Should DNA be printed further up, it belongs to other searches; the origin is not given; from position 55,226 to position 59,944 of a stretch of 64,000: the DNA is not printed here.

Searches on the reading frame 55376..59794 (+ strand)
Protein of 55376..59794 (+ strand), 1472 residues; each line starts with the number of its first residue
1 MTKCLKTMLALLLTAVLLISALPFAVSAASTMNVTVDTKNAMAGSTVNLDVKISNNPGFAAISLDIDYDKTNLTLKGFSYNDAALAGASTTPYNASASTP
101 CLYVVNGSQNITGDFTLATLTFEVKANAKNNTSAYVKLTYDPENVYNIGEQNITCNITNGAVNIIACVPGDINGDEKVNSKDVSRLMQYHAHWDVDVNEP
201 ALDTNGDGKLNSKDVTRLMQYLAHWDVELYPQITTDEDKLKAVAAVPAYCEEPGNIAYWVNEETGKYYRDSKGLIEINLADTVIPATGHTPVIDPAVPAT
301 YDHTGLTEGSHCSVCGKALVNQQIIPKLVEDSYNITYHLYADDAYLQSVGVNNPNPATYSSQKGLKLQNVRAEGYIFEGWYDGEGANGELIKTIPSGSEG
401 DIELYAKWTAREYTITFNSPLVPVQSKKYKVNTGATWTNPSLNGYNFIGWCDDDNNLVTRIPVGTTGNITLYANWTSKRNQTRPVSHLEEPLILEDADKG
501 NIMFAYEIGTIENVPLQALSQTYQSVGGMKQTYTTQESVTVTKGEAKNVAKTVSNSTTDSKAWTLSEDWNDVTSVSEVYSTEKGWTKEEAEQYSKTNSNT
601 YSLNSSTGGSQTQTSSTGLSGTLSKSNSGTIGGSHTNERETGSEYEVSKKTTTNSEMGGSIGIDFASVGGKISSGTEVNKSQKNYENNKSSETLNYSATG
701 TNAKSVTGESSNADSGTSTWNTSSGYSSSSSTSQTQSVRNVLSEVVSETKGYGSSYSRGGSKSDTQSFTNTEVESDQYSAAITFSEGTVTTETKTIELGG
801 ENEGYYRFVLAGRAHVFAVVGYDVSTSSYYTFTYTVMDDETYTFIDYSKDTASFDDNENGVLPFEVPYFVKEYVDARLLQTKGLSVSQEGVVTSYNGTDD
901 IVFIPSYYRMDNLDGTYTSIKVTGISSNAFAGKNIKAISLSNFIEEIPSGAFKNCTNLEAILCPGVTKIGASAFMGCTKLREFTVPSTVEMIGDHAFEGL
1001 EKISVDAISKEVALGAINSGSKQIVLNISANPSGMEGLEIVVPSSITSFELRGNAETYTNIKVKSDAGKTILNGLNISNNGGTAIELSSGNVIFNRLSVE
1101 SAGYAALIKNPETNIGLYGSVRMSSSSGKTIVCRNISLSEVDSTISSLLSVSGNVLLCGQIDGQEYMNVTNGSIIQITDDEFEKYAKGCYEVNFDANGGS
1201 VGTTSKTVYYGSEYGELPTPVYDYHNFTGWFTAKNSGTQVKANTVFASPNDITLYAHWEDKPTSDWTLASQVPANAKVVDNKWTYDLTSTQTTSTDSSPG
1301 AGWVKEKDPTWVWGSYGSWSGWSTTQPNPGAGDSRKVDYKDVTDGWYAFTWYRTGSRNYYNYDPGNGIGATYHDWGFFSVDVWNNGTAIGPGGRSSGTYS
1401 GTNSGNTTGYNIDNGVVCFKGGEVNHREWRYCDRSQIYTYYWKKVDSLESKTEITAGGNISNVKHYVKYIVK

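Call 77: search_protein_families(library=padloc, proteins=[window:55376-59794:+], max_evalue=0.00001)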
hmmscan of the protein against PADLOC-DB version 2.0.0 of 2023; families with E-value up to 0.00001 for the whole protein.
window:55376-59794:+ (1472 aa): 0 families

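Call 78: search_protein_families(library=pfam, proteins=[window:55376-59794:+], max_evalue=0.00001)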
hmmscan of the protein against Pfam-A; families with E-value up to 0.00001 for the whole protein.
window:55376-59794:+ (1472 aa): 4 families
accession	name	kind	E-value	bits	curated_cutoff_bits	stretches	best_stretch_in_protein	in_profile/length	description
PF09479.16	Flg_new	-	1.9e-22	79.6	27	2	1190-1257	1-65/65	Listeria-Bacteroides repeat domain (List_Bact_rpt)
PF13306.12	LRR_5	-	6.8e-18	65.2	27.7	1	921-1001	44-124/127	BspA type Leucine rich repeat region (6 copies)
PF00963.24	Cohesin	-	3.4e-12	47.2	24.1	1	32-164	1-139/139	Cohesin domain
PF00404.24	Dockerin_1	-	8.8e-11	42.3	22.9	1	169-222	1-56/57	Dockerin type I domain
